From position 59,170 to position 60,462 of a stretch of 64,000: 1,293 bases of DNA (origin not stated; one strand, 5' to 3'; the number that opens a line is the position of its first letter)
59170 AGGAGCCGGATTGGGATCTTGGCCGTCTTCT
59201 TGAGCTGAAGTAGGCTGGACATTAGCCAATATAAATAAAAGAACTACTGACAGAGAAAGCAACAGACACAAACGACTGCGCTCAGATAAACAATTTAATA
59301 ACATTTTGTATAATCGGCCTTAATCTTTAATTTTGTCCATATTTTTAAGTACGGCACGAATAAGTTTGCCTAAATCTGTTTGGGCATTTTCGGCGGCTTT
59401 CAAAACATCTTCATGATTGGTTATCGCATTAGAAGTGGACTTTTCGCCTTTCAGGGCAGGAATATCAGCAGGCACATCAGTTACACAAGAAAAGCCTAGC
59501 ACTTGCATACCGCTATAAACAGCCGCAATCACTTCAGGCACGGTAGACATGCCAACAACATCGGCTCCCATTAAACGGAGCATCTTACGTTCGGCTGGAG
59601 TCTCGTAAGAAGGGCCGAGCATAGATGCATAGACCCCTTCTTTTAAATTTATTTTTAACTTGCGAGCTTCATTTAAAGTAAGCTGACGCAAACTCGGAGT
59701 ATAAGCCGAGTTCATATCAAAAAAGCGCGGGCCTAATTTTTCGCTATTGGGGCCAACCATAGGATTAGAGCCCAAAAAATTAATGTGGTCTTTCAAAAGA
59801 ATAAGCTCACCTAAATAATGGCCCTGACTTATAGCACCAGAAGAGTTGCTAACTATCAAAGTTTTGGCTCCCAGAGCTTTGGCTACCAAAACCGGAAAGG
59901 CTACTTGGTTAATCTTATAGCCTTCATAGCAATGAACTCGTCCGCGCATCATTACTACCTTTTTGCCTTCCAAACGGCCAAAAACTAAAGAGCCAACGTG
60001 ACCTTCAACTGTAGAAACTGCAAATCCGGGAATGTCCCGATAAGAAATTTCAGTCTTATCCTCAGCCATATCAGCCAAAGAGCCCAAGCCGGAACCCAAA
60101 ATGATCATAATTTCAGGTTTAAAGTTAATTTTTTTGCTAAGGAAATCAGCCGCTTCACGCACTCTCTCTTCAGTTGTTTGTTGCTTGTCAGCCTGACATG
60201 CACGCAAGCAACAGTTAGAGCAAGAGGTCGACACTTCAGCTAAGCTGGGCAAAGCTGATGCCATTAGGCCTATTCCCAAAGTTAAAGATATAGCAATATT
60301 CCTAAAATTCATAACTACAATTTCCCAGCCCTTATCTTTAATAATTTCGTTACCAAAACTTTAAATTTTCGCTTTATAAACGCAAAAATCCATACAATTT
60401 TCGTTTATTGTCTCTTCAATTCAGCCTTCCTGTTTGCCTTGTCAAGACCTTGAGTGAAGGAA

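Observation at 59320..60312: Purine nucleoside phosphorylase carrying an apparent Sec signal peptide and a Cys-rich spacer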

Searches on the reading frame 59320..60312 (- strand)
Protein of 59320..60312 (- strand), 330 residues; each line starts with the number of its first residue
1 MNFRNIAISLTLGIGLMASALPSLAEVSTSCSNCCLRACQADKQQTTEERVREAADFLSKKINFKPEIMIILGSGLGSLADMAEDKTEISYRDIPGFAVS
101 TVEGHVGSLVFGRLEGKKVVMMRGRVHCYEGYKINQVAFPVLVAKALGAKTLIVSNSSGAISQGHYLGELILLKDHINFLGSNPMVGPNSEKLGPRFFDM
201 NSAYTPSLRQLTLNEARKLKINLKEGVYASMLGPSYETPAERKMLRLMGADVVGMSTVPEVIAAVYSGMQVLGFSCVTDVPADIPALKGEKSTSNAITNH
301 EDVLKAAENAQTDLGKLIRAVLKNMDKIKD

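Call 4: search_protein_families(library=pfam, proteins=[window:59320-60312:-], max_evalue=0.01)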
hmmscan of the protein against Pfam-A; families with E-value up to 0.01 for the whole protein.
window:59320-60312:- (330 aa): 1 family
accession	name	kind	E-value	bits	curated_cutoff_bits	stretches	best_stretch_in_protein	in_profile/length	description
PF01048.26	PNP_UDP_1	-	2.4e-47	161.8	25.1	1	68-323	2-233/233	Phosphorylase superfamily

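Call 5: search_protein_families(library=ncbifam, proteins=[window:59320-60312:-], max_evalue=0.01)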
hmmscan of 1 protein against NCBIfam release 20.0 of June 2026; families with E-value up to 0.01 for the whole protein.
window:59320-60312:- (330 aa): 11 families
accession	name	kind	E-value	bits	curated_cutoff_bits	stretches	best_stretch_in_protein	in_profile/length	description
NF006054.0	PRK08202.1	equivalog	8.2e-105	350.2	218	1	46-324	3-273/274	purine-nucleoside phosphorylase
TIGR01697.1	PNPH-PUNA-XAPA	subfamily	2.8e-94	315.1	197.1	1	68-322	2-246/247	inosine/guanosine/xanthosine phosphorylase family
TIGR01700.1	PNPH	equivalog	1.5e-93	312.8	293.35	1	68-322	2-248/249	purine nucleoside phosphorylase I, inosine and guanosine-specific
TIGR01698.1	PUNP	equivalog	2.5e-71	240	302.6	1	68-322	2-244/245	purine-nucleoside phosphorylase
TIGR01699.1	XAPA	equivalog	1.3e-65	221.5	370.9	1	68-323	2-248/248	xanthosine phosphorylase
TIGR01694.1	MTAP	equivalog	6.8e-21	74.7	274.85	1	104-322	29-238/240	S-methyl-5'-thioadenosine phosphorylase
NF006334.0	PRK08564.1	equivalog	4.3e-19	68.7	382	1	63-285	5-218/267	S-methyl-5'-thioadenosine phosphorylase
NF006599.0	PRK09136.1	equivalog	2.6e-17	62.8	223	1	99-323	26-245/247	S-methyl-5'-thioinosine phosphorylase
NF006492.0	PRK08931.1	equivalog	2.2e-11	43.7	437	1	65-281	3-211/291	S-methyl-5'-thioadenosine phosphorylase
NF005876.0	PRK07823.1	equivalog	7.7e-10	38.3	306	1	66-325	6-245/267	S-methyl-5'-thioadenosine phosphorylase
NF005657.0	PRK07432.1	equivalog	5.7e-09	35.5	453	1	67-323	5-252/291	S-methyl-5'-thioadenosine phosphorylase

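Call 6: find_homologous_proteins(query=window:59320-60312:-, max_evalue=1e-20)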
Query window:59320-60312:- (330 aa): 7980 proteins with E <= 1e-20 among 8000 candidates; the best 120 are listed.
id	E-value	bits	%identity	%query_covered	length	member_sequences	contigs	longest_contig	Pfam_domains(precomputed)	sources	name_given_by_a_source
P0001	3.3e-211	718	100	100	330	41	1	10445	PF01048.27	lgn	-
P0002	1.7e-185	633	91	95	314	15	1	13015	PF01048.27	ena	-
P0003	3.4e-185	632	87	100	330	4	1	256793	PF01048.27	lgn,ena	-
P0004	4.3e-178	609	84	100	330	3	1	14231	PF01048.27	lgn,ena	-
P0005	3.5e-175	599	82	100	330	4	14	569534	PF01048.27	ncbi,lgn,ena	-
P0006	2.3e-157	541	75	99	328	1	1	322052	PF01048.27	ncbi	ncbi:MAG: purine-nucleoside phosphorylase [Candidatus Bruticola sp.]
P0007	2.7e-156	537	76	99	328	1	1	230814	PF01048.27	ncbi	ncbi:MAG: purine-nucleoside phosphorylase [Candidatus Bruticola sp.]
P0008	2.4e-132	459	-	-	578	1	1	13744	PF01048.27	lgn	-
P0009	4.4e-123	428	62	98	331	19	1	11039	PF01048.27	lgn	-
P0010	1.3e-114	400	56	98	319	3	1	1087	PF01048.27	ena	-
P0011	2.6e-113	396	65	83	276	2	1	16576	PF01048.27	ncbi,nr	ncbi:purine-nucleoside phosphorylase [bacterium]|nr:purine-nucleoside phosphorylase [bacterium]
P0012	3.1e-113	396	57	98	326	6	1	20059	PF01048.27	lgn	-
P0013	1.3e-112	394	57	95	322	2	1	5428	PF01048.27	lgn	-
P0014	1.8e-109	383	55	98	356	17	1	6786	PF01048.27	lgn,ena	-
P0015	8.6e-86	306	54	86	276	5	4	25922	PF01048.27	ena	-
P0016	6.5e-85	303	53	85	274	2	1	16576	PF01048.27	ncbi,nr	ncbi:purine-nucleoside phosphorylase [bacterium]|nr:purine-nucleoside phosphorylase [bacterium]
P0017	7.0e-85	303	53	85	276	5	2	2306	PF01048.27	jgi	-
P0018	2.2e-84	301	52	86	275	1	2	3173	PF01048.27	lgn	-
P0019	4.8e-83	297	51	86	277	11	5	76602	PF01048.27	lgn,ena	-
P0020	8.3e-83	296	50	84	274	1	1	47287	PF01048.27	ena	-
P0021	8.3e-83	296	50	86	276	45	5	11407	PF01048.27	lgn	-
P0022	1.6e-82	295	50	84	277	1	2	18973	PF01048.27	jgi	jgi:purine-nucleoside phosphorylase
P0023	2.4e-82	294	52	85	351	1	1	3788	PF01048.27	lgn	-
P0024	5.5e-82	293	49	84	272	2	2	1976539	PF01048.27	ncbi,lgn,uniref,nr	ncbi:purine-nucleoside phosphorylase [Thermobrachium celere]|uniref:Purine nucleoside phosphorylase 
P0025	6.8e-82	293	50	83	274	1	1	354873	PF01048.27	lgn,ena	-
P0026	8.1e-82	293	57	80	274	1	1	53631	PF01048.27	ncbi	-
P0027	8.8e-82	293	50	84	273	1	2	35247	PF01048.27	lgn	-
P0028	1.1e-81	292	49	85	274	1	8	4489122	PF01048.27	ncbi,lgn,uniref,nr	ncbi:purine nucleoside phosphorylase 1 [Paenibacillus larvae subsp. larvae]|uniref:Purine nucleoside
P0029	1.3e-81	292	48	86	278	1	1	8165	PF01048.27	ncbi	-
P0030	1.4e-81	292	49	85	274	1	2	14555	PF01048.27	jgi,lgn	-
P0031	2.0e-81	291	49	85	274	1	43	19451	PF01048.27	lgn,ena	-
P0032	2.3e-81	291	50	86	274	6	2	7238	PF01048.27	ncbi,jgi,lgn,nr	ncbi:MAG TPA: purine-nucleoside phosphorylase [Actinobacteria bacterium]|nr:purine-nucleoside phosph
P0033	2.5e-81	291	49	85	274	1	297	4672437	PF01048.27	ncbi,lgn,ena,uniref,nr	ncbi:purine nucleoside phosphorylase 1 [Paenibacillus larvae subsp. larvae]|uniref:Purine nucleoside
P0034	3.8e-81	291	50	84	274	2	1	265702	PF01048.27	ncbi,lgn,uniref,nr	ncbi:purine nucleoside phosphorylase I [Thermincola ferriacetica]|uniref:Purine nucleoside phosphory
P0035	5.3e-81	290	50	85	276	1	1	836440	PF01048.27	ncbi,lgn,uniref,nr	ncbi:purine-nucleoside phosphorylase [Alteribacillus iranensis]|uniref:Purine nucleoside phosphoryla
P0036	5.3e-81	290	49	84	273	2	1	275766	PF01048.27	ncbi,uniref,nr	ncbi:purine-nucleoside phosphorylase [Paenibacillus lutrae]|uniref:Purine nucleoside phosphorylase n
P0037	5.6e-81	290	50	84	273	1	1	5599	PF01048.27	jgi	jgi:purine-nucleoside phosphorylase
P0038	8.1e-81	289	49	85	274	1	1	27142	PF01048.27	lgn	-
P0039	9.6e-81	289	50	84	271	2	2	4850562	PF01048.27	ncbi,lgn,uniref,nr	ncbi:purine-nucleoside phosphorylase [Alkalihalobacillus sp. LMS39]|uniref:purine-nucleoside phospho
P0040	1.1e-80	289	49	84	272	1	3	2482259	PF01048.27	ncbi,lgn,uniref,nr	ncbi:purine-nucleoside phosphorylase [Caminicella sporogenes DSM 14501]|uniref:Purine nucleoside pho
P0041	1.2e-80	289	49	85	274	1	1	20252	PF01048.27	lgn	-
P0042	1.5e-80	289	49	84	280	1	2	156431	PF01048.27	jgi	jgi:purine-nucleoside phosphorylase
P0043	1.6e-80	288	50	84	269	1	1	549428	PF01048.27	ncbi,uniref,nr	ncbi:purine-nucleoside phosphorylase [Alkalithermobacter paradoxus]|uniref:Purine nucleoside phospho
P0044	1.7e-80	288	49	85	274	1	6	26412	PF01048.27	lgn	-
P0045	2.0e-80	288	50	84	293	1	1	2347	PF01048.27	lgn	-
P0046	2.4e-80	288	49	85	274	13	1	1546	PF01048.27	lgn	-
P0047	3.1e-80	287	50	83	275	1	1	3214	PF01048.27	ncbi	-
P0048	3.4e-80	287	49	85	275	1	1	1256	PF01048.27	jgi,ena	-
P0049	4.1e-80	287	48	84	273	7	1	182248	PF01048.27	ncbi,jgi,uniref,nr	ncbi:purine-nucleoside phosphorylase [Polycladomyces subterraneus]|jgi:purine-nucleoside phosphoryla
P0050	4.6e-80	287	50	85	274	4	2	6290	PF01048.27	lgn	-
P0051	4.9e-80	287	51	83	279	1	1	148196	PF01048.27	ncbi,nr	ncbi:purine nucleoside phosphorylase 1 [Peptococcaceae bacterium CEB3]|nr:purine nucleoside phosphor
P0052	5.0e-80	287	50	83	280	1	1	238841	PF01048.27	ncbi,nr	ncbi:MAG TPA: purine-nucleoside phosphorylase [Bacillales bacterium]|nr:purine-nucleoside phosphoryl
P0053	5.1e-80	287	49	86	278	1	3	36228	PF01048.27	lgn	-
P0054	5.2e-80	287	49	86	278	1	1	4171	PF01048.27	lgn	-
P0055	6.1e-80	287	50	84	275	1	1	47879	PF01048.27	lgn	-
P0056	6.4e-80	286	49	84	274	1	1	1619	PF01048.27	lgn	-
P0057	7.1e-80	286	49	84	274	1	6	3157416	PF01048.27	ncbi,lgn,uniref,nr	ncbi:purine-nucleoside phosphorylase [Thermincola potens]|uniref:Purine nucleoside phosphorylase n=1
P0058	8.2e-80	286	48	84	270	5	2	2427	PF01048.27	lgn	-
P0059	8.2e-80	286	52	85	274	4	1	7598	PF01048.27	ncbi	-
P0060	8.5e-80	286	49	85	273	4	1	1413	PF01048.27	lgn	-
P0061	1.2e-79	286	49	84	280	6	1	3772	PF01048.27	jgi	jgi:purine-nucleoside phosphorylase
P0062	1.3e-79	285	48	86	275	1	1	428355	PF01048.27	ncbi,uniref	ncbi:purine-nucleoside phosphorylase [Paenibacillus sp. GYB003]|uniref:purine-nucleoside phosphoryla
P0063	1.3e-79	285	55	73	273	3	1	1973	PF01048.27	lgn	-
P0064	1.4e-79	285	49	84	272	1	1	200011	PF01048.27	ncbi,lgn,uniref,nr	ncbi:purine-nucleoside phosphorylase [Aneurinibacillus terranovensis]|uniref:purine-nucleoside phosp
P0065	1.4e-79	285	50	84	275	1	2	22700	PF01048.27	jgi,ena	-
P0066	1.7e-79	285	49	84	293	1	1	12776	PF01048.27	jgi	jgi:purine-nucleoside phosphorylase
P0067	1.8e-79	285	49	83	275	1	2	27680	PF01048.27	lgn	-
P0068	1.9e-79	285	49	85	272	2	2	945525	PF01048.27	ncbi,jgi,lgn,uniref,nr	ncbi:purine-nucleoside phosphorylase [Bacillus alveayuensis]|jgi:purine-nucleoside phosphorylase|uni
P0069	2.1e-79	285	49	84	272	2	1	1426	PF01048.27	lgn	-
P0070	2.1e-79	285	50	84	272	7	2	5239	PF01048.27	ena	-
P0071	2.3e-79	285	49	84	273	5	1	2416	PF01048.27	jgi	jgi:purine-nucleoside phosphorylase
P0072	2.4e-79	285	49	84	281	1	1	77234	PF01048.27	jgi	jgi:purine-nucleoside phosphorylase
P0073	2.6e-79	284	50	84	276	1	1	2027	PF01048.27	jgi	jgi:purine-nucleoside phosphorylase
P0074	2.8e-79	284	50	84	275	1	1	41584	PF01048.27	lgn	-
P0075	2.8e-79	284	50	84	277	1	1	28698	PF01048.27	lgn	-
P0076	3.0e-79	284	48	84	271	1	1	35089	PF01048.27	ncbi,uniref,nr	ncbi:purine-nucleoside phosphorylase [Paenibacillus koleovorans]|uniref:purine-nucleoside phosphoryl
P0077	3.0e-79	284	49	85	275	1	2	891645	PF01048.27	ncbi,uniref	ncbi:purine-nucleoside phosphorylase [Paenibacillus hodogayensis]|uniref:Purine nucleoside phosphory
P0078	3.2e-79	284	50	85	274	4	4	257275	PF01048.27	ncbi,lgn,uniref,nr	ncbi:purine nucleoside phosphorylase [Cohnella xylanilytica]|uniref:Purine nucleoside phosphorylase 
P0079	3.3e-79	284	49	84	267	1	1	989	PF01048.27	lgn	-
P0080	4.0e-79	284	49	84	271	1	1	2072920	PF01048.27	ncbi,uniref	ncbi:purine-nucleoside phosphorylase [Ectobacillus polymachus]|uniref:purine-nucleoside phosphorylas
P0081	4.0e-79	284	48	84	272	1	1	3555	PF01048.27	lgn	-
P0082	4.2e-79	284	48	85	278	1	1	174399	PF01048.27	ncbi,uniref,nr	ncbi:purine-nucleoside phosphorylase [Chengkuizengella marina]|uniref:Purine nucleoside phosphorylas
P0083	4.3e-79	284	49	84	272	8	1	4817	PF01048.27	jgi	-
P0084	4.8e-79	284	54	80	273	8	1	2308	PF01048.27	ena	-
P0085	5.2e-79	283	51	85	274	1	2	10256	PF01048.27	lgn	-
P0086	5.2e-79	283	49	84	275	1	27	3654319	PF01048.27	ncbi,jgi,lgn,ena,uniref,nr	ncbi:purine-nucleoside phosphorylase [Geobacillus stearothermophilus]|uniref:purine-nucleoside phosp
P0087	5.6e-79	283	51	85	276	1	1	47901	PF01048.27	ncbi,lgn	-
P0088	6.3e-79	283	50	83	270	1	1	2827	PF01048.27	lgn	-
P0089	6.4e-79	283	48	84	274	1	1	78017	PF01048.27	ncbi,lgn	-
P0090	6.8e-79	283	49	83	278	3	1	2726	PF01048.27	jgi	jgi:purine-nucleoside phosphorylase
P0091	7.2e-79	283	49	84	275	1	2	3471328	PF01048.27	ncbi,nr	ncbi:purine-nucleoside phosphorylase [Geobacillus stearothermophilus]|nr:purine-nucleoside phosphory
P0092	7.4e-79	283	49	84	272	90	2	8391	PF01048.27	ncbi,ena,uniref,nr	ncbi:purine-nucleoside phosphorylase [uncultured Clostridium sp.]|uniref:purine-nucleoside phosphory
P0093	7.4e-79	283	49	84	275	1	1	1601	PF01048.27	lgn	-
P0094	8.0e-79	283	49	84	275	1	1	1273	PF01048.27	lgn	-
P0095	8.6e-79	283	49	83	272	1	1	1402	PF01048.27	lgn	-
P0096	9.6e-79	283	49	84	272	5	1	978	PF01048.27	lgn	-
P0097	1.0e-78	283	50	83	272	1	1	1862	PF01048.27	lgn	-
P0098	1.1e-78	282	46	86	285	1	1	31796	PF01048.27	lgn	-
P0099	1.1e-78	282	49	83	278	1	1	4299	PF01048.27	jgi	jgi:purine-nucleoside phosphorylase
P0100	1.2e-78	282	49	84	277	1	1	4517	PF01048.27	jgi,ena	-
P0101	1.2e-78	282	49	85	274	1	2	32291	PF01048.27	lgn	-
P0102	1.3e-78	282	50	85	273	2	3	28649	PF01048.27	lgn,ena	-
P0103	1.3e-78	282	50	85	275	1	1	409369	PF01048.27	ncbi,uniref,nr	ncbi:purine-nucleoside phosphorylase [Paenibacillus oceani]|uniref:Purine nucleoside phosphorylase n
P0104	1.3e-78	282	49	84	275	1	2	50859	PF01048.27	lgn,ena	-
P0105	1.5e-78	282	50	83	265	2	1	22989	PF01048.27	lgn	-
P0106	1.5e-78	282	49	83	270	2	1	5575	PF01048.27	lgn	-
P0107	1.7e-78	282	49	84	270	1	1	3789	PF01048.27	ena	-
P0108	1.7e-78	282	50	83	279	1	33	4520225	PF01048.27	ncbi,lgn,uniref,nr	ncbi:purine-nucleoside phosphorylase [Acididesulfobacillus acetoxydans]|uniref:Purine nucleoside pho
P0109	2.0e-78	282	53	85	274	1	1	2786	PF01048.27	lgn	-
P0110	2.0e-78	282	49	85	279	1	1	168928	PF01048.27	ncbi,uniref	ncbi:purine-nucleoside phosphorylase [Paenibacillus chartarius]|uniref:Purine nucleoside phosphoryla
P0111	2.1e-78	282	49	82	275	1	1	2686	PF01048.27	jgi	jgi:purine-nucleoside phosphorylase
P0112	2.1e-78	281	48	84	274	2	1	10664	PF01048.27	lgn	-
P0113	2.2e-78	281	49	85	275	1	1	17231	PF01048.27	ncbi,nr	ncbi:MAG: purine nucleoside phosphorylase [Paenibacillus sp.]|nr:purine nucleoside phosphorylase [Pa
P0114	2.3e-78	281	49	84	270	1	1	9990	PF01048.27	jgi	jgi:purine-nucleoside phosphorylase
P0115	2.3e-78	281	46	84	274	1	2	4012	PF01048.27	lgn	-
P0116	2.3e-78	281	49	85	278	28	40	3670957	PF01048.27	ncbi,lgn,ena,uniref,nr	ncbi:purine-nucleoside phosphorylase [Geobacillus sp. G4]|uniref:Purine nucleoside phosphorylase n=8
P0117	2.4e-78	281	49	83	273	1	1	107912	PF01048.27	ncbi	-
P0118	2.7e-78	281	50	84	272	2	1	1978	PF01048.27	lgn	-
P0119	2.9e-78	281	49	86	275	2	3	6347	PF01048.27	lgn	-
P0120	2.9e-78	281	50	83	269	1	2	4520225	PF01048.27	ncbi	ncbi:purine-nucleoside phosphorylase [Acididesulfobacillus acetoxydans]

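Call 59: predict_structure(alignment_id=A1)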
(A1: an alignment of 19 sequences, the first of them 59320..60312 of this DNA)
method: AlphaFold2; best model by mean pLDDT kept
length: 330 residues; sequences in the alignment: 19
mean_pLDDT: 81.1   pTM: 0.80
mean pLDDT of the five models: 81.1, 80.4, 79.3, 79.2, 78.2
residues with pLDDT >= 90: 161; 70-90: 97; 50-70: 26; < 50: 46
segments of 3 or more residues with pLDDT < 50: 1-42, 294-296
pLDDT, mean of each block of 10 residues (from residue 1): 45 42 34 41 74 96 96 88 96 90 73 97 87 90 96 93 87 93 74 78 93 97 94 75 90 90 94 92 67 54 82 96 85
secondary structure, 60 per line:
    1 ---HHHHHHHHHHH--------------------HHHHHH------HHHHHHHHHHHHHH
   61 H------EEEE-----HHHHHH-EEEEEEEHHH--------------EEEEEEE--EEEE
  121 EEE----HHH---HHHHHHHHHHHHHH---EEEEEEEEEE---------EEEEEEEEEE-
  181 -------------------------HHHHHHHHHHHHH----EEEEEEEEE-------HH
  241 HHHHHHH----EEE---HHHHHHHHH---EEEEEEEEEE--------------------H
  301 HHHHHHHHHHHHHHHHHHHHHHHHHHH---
elements in order: H4-14 H35-40 H47-61 E68-71 H77-82 E84-90 E108-114 E117-123 H134-147 E151-160 E170-179 H206-218 E223-231 H239-247 E252-254 H258-266 E270-279 H300-327

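Call 61: search_protein_representatives(protein=window:59320-60312:-)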
Query: 330 residues. Proteins with E-value up to 0.001 (for the whole library): 12591; up to 1e-10: 7193; up to 1e-30: 2230. The best 150 are listed.
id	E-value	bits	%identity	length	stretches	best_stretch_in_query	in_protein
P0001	1.0e-211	717.5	100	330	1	1-330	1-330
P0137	3.5e-94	331.6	43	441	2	49-253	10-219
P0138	1.1e-89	316.9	31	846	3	50-284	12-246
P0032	7.5e-82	291.1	52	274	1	46-324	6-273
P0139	3.8e-81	288.8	95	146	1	185-330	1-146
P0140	5.2e-76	271.9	30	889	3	49-325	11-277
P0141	2.5e-75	269.7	55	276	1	49-281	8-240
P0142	4.1e-75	269.0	48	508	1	49-326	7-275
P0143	2.3e-74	266.6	49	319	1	3-286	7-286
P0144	7.8e-74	264.8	49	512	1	49-322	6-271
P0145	2.2e-72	260.0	50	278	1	49-323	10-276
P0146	2.2e-71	256.7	47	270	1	48-300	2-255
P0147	1.5e-70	254.1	52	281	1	48-308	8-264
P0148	2.4e-70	253.3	46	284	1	54-327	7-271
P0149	6.6e-70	251.9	45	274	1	48-319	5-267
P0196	2.9e-62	226.8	47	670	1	42-286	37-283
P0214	2.8e-60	220.3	45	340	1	50-286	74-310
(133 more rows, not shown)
